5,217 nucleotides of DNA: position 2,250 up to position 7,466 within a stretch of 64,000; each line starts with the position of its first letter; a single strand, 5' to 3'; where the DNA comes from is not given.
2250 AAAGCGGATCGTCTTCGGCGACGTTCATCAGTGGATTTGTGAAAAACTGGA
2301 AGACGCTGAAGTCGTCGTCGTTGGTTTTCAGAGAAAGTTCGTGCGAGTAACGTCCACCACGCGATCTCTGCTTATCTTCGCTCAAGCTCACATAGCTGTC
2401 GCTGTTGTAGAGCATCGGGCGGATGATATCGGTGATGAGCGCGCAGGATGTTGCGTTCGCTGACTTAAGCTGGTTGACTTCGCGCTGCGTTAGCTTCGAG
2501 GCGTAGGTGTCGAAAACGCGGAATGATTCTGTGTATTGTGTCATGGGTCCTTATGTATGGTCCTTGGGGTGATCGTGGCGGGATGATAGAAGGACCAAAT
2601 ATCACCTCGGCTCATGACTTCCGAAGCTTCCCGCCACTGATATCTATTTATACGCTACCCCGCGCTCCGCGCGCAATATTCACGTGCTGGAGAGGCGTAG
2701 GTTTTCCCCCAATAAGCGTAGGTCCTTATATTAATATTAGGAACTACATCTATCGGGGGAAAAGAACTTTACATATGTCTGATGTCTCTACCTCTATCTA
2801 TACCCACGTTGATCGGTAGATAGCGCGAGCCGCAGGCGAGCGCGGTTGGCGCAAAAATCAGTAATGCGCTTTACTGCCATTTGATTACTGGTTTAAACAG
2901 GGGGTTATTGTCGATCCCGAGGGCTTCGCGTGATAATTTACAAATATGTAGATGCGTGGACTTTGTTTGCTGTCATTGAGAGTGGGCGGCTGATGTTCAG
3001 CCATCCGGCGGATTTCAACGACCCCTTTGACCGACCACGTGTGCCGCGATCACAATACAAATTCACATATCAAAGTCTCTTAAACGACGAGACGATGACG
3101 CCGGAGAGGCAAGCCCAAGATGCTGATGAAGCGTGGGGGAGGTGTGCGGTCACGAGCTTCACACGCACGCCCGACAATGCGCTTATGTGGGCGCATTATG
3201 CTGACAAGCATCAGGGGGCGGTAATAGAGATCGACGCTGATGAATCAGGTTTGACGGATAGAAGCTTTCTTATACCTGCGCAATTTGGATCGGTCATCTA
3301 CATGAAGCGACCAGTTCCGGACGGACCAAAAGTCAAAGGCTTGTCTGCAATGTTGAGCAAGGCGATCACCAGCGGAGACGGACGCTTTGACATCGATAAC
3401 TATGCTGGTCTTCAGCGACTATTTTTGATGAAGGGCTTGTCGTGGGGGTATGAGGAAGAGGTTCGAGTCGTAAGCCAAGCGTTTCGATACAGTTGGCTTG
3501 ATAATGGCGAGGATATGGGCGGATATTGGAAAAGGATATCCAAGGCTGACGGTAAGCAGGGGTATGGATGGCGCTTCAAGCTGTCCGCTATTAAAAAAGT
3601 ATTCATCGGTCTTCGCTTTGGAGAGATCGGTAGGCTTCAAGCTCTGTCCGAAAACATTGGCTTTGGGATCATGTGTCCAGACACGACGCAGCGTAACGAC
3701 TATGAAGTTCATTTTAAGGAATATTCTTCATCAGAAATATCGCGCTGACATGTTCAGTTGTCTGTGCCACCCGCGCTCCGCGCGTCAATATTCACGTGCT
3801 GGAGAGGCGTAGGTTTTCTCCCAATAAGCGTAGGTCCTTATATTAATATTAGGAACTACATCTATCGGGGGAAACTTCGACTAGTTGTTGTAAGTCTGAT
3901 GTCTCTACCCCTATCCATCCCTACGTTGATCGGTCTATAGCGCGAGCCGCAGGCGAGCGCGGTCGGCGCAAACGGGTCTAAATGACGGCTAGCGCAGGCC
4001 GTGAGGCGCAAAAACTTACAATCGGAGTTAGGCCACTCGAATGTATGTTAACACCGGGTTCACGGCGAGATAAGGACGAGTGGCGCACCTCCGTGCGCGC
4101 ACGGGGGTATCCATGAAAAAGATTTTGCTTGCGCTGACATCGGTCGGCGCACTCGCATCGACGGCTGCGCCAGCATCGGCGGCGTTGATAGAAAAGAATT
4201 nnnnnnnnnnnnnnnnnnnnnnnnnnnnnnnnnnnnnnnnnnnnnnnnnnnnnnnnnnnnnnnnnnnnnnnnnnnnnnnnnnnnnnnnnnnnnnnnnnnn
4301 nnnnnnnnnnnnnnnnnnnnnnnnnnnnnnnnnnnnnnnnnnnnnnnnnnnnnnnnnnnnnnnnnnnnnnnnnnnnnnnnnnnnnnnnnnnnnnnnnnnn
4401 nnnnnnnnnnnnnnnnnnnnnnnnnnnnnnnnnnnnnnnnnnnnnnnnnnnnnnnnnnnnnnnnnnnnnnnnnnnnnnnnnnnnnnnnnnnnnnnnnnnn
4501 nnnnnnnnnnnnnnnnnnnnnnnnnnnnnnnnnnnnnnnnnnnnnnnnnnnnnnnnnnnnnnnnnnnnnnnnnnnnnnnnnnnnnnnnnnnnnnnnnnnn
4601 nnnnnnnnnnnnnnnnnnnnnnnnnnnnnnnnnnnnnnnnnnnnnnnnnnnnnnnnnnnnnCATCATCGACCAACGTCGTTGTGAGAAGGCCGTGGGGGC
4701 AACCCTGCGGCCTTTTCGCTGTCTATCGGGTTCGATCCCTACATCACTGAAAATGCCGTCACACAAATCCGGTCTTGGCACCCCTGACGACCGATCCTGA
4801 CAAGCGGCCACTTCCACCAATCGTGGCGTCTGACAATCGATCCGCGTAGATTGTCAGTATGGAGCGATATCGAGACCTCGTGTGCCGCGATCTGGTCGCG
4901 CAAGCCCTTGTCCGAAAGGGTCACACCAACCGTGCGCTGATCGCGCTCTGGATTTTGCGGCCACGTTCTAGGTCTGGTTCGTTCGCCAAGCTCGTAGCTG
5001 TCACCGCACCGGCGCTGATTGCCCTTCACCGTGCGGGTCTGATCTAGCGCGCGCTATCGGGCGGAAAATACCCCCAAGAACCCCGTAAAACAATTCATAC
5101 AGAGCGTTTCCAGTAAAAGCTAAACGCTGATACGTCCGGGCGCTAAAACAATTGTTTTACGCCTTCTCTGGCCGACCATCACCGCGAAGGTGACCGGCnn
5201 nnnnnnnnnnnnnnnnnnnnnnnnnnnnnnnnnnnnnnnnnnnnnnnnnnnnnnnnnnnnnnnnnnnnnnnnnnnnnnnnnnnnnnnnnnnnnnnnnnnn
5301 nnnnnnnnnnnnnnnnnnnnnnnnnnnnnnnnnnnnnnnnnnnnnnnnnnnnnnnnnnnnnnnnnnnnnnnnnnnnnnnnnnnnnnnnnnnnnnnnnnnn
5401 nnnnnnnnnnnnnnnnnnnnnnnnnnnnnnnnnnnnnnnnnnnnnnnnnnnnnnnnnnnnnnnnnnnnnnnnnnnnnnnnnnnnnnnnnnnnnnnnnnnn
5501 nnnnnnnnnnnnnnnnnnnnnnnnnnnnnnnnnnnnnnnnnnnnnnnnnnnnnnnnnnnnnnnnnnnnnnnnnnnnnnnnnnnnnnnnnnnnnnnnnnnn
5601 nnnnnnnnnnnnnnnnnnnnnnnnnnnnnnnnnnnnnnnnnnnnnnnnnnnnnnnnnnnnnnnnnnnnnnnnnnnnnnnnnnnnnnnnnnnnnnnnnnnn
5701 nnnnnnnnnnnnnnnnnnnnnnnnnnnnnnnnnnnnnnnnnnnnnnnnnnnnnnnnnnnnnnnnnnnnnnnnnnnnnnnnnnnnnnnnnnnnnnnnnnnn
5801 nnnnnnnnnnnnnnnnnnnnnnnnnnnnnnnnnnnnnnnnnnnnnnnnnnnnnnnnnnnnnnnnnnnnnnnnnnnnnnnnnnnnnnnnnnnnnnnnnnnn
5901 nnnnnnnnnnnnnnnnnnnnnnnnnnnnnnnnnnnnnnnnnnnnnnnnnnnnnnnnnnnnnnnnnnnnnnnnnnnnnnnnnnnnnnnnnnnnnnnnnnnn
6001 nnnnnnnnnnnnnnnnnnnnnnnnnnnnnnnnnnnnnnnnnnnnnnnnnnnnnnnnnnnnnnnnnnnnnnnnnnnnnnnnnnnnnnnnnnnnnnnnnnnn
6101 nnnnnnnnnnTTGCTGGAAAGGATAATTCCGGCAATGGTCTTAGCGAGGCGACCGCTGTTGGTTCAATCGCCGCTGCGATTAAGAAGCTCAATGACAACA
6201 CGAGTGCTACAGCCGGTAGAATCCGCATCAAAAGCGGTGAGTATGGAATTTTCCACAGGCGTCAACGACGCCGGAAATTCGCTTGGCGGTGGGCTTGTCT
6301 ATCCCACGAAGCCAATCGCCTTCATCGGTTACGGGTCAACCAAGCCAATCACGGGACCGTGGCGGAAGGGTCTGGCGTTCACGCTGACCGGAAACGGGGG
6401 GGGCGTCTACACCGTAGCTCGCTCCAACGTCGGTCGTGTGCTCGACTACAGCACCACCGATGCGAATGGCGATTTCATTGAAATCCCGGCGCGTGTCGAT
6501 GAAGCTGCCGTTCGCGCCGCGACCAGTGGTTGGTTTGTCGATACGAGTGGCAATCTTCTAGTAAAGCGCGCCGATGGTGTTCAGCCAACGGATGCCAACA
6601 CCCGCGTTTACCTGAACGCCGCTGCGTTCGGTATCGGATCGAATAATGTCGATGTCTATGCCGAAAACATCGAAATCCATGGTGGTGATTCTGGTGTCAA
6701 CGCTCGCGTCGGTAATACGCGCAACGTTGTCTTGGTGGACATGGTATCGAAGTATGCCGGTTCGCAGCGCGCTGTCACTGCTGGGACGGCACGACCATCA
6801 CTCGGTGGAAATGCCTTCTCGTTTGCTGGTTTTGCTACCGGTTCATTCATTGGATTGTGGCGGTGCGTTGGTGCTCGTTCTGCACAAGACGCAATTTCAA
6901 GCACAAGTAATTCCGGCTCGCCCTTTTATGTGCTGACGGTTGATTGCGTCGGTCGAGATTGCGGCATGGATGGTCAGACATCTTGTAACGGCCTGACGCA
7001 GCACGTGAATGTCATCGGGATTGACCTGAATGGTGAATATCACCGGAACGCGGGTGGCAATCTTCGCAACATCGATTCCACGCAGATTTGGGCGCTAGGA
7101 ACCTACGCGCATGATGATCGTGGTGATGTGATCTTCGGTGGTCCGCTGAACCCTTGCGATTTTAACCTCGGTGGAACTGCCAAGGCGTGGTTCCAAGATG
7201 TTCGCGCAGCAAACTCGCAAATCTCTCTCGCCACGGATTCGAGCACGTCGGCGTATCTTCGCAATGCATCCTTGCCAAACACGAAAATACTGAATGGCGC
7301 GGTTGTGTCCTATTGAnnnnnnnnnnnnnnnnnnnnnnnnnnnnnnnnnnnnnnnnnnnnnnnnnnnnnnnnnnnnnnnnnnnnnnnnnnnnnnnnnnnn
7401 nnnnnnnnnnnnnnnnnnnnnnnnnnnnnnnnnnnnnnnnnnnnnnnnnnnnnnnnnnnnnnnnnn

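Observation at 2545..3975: DUF2971 gene bracketed by two ~200 bp structured direct repeats next to the replication gene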

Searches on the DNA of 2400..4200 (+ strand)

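Call 5: search_rna_families(source=window, start=2400, end=4200, threshold=evalue, max_evalue=10, show_alignments=3)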
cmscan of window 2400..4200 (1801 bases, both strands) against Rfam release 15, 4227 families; matches with E-value up to 10: 5.
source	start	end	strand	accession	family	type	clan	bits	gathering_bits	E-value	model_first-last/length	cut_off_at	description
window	2703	2762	-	RF04161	mir-3688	Gene; miRNA;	-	18.7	84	1.8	1-88/88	no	mir-3688 microRNA precursor family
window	2699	2769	+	RF03747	mir-4536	Gene; miRNA;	-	18.3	76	5.3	1-88/88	no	mir-4536 microRNA precursor family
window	3090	3146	+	RF01141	sR18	Gene; snRNA; snoRNA; CD-box;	-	13.6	45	5.4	1-56/56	no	Small nucleolar RNA sR18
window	3392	3461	+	RF01276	sR53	Gene; snRNA; snoRNA; CD-box;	-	12.2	49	9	1-60/60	no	Small nucleolar RNA sR53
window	2419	2465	+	RF01136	sR28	Gene; snRNA; snoRNA; CD-box;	-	11.3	39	7.1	1-55/55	no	Small nucleolar RNA sR28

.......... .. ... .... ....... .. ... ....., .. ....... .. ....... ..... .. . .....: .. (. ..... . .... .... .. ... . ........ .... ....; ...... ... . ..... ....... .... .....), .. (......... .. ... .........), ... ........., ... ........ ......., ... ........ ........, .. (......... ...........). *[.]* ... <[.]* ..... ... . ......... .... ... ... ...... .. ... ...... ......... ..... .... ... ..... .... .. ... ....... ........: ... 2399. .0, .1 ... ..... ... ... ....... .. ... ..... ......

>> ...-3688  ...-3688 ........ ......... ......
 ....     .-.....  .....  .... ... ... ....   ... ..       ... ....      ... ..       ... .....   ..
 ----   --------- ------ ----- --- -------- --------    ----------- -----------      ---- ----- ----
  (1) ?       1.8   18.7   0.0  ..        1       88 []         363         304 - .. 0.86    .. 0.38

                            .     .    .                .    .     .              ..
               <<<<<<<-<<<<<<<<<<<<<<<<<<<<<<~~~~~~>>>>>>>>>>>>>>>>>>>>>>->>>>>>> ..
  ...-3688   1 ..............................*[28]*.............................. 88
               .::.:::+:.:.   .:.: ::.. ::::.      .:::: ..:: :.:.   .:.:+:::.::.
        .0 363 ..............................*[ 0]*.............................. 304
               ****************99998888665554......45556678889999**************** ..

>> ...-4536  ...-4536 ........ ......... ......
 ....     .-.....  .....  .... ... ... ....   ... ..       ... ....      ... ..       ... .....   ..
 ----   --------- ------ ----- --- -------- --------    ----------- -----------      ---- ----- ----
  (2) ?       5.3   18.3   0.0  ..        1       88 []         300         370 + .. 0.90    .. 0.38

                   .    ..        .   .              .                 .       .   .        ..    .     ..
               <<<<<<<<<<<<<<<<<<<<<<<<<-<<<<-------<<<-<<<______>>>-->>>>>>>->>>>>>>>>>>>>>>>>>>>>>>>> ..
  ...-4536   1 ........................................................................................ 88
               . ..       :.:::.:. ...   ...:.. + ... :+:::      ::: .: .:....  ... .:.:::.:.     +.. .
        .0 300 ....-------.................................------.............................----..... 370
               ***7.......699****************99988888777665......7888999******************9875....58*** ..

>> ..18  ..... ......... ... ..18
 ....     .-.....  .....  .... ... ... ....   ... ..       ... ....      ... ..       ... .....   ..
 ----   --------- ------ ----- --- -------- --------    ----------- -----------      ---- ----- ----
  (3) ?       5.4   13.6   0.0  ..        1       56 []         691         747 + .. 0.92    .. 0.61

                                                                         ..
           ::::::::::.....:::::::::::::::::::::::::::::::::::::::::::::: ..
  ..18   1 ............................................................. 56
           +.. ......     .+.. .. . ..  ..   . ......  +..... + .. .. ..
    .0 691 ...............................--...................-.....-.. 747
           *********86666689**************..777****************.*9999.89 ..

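Call 13: search_dna_similar(query=window:2545-4080:+, collection=phages, mode=distant, max_evalue=0.001)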
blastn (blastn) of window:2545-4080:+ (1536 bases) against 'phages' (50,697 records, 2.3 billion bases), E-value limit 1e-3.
No match.

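Call 14: search_dna_similar(query=window:2545-4080:+, collection=plasmids, mode=distant, max_evalue=0.001)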
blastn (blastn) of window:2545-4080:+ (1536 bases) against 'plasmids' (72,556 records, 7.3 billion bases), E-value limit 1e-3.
Records with a match: 3; places in all: 3; records where one place covers at least 80% of the query: 0.
Best place of each record, by identity: 60-80% 3.
By first word of the organism name: Rhizobium 2; Sphingomonas 1.
By predicted mobility (MOB-suite, as given by PLSDB): conjugative 3.
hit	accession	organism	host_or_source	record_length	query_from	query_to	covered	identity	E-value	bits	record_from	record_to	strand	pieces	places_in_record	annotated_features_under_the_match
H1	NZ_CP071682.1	Rhizobium ruizarguesonis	lentil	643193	588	769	12%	70.5%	7e-11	77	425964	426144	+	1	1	DUF2971 domain-containing protein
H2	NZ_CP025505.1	Rhizobium leguminosarum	Pisum sativum,pea nodule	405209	599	769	11%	70.9%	2e-11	79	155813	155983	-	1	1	DUF2971 domain-containing protein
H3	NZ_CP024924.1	Sphingomonas psychrotolerans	Leontopodium alpinum,cell,Tianshan ...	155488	614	692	5%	78.5%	1e-7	67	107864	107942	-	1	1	DUF2971 domain-containing protein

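Call 84: build_rna_model(alignment_id=A6, structure=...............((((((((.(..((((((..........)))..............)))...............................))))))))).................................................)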
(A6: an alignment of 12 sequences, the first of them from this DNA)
Model R1 built from alignment A6 (12 sequences, 152 columns); structure: as given.
model positions 110; base pairs 15; branch points 0; effective number of sequences 7.12; information 0.59 bits per position. Calibrated on 0.2 Mb of random sequence (short: E-values are rough).
structure used (alignment columns):
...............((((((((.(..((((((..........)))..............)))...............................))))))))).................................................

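Call 85: search_with_rna_model(model_id=R1, sources=[window, L001, L002, L004, L006, L007, L008, L009, L010, L011, L012, L013, L014, L015, L016, L017, L020, L021, L022, L023, L024, L025, L026, L027, L028, L029, L030, L031], max_evalue=1, make_alignment=true)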
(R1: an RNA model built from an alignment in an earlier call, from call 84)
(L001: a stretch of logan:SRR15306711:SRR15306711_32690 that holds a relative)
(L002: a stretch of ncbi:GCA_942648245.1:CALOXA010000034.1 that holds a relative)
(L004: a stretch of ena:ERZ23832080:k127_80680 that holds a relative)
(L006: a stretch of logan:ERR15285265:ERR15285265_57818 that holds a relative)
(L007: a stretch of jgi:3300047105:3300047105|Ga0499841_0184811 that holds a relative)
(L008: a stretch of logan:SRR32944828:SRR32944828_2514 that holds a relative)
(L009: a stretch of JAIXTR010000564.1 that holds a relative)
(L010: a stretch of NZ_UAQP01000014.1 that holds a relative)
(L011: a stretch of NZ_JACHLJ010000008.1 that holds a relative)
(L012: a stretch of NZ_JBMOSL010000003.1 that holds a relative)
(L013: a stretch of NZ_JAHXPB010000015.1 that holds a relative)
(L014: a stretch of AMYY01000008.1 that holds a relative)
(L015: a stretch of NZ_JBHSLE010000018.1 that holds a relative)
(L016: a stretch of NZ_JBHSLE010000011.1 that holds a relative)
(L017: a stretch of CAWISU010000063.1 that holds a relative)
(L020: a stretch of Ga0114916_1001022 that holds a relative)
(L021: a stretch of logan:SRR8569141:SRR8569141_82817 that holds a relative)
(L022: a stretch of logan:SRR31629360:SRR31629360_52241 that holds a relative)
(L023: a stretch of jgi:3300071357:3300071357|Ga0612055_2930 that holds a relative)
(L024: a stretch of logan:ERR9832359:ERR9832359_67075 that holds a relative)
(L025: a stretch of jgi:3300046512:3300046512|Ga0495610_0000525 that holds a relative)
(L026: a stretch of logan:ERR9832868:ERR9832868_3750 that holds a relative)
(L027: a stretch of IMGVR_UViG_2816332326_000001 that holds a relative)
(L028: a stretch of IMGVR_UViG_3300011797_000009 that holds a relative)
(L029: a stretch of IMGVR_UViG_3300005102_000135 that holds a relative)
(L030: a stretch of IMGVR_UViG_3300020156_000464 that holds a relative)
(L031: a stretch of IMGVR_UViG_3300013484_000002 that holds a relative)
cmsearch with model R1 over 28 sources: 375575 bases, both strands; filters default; matches with E-value up to 1: 22.
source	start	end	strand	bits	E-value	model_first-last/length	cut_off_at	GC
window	2542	2650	-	90.3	2.4e-18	1-110/110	no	0.5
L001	9895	10003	+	90.3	2.4e-18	1-110/110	no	0.5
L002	9892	10003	+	87.7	1e-17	1-110/110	no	0.5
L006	319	435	+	84.8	5.1e-17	1-110/110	no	0.44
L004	2317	2422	+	83.9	8.2e-17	1-110/110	no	0.53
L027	4848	4953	+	83.9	8.2e-17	1-110/110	no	0.53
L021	72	178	+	82.6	1.7e-16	1-110/110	no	0.48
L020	9580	9692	-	73.1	3.6e-14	1-110/110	no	0.49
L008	9898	10010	+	72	6.6e-14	1-110/110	no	0.48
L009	5893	6006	+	69.8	2.3e-13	1-110/110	no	0.52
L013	54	160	+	69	3.5e-13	1-110/110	no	0.51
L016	5865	5959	+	68.9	3.9e-13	1-110/110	no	0.54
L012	5874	5986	+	68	6.2e-13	1-110/110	no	0.52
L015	1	95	+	65.5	2.5e-12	1-110/110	no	0.56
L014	5865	5959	+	64.7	4.1e-12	1-110/110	no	0.55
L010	5865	5959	+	63.3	8.7e-12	1-110/110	no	0.57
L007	9901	10005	+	55.5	6.9e-10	1-110/110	no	0.51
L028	4863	4967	+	49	2.8e-08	1-110/110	no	0.57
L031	4863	4967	+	49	2.8e-08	1-110/110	no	0.57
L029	4863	4967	+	43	7.9e-07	1-110/110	no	0.57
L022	1945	2079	+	39.8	4.9e-06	1-110/110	no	0.36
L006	11015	11101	+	19.6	0.42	1-110/110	no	0.44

Alignment A8: 22 matches aligned to the model, 149 columns, each read 5' to 3' on its own strand. Consensus structure (alignment columns), stored with it:
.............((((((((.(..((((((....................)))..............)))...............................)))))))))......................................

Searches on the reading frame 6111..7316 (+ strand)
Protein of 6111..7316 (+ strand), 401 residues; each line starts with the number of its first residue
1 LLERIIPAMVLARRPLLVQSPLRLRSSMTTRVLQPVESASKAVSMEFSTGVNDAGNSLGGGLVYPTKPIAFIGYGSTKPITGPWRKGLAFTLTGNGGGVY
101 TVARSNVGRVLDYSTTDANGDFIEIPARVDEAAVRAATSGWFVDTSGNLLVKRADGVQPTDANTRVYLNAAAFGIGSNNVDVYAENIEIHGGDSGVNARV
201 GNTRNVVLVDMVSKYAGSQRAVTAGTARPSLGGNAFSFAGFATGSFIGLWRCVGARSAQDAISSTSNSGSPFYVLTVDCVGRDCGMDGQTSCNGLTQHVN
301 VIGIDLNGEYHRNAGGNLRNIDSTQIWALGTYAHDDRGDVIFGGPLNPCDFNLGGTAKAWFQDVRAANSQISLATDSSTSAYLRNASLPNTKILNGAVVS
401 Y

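Call 11: search_protein_families(library=pfam, proteins=[window:6111-7316:+], max_evalue=0.01)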
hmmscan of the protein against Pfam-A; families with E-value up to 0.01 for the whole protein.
window:6111-7316:+ (401 aa): 0 families

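Call 12: search_protein_families(library=phrogs, proteins=[window:6111-7316:+], max_evalue=0.001)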
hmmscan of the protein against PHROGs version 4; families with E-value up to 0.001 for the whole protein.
window:6111-7316:+ (401 aa): 2 families
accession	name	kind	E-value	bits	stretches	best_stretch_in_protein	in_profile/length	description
phrog_16653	-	other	4.6e-43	148.5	1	58-394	139-474/482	hydrolase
phrog_32409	-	tail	1.2e-16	61.3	1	66-398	571-881/884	tail fiber protein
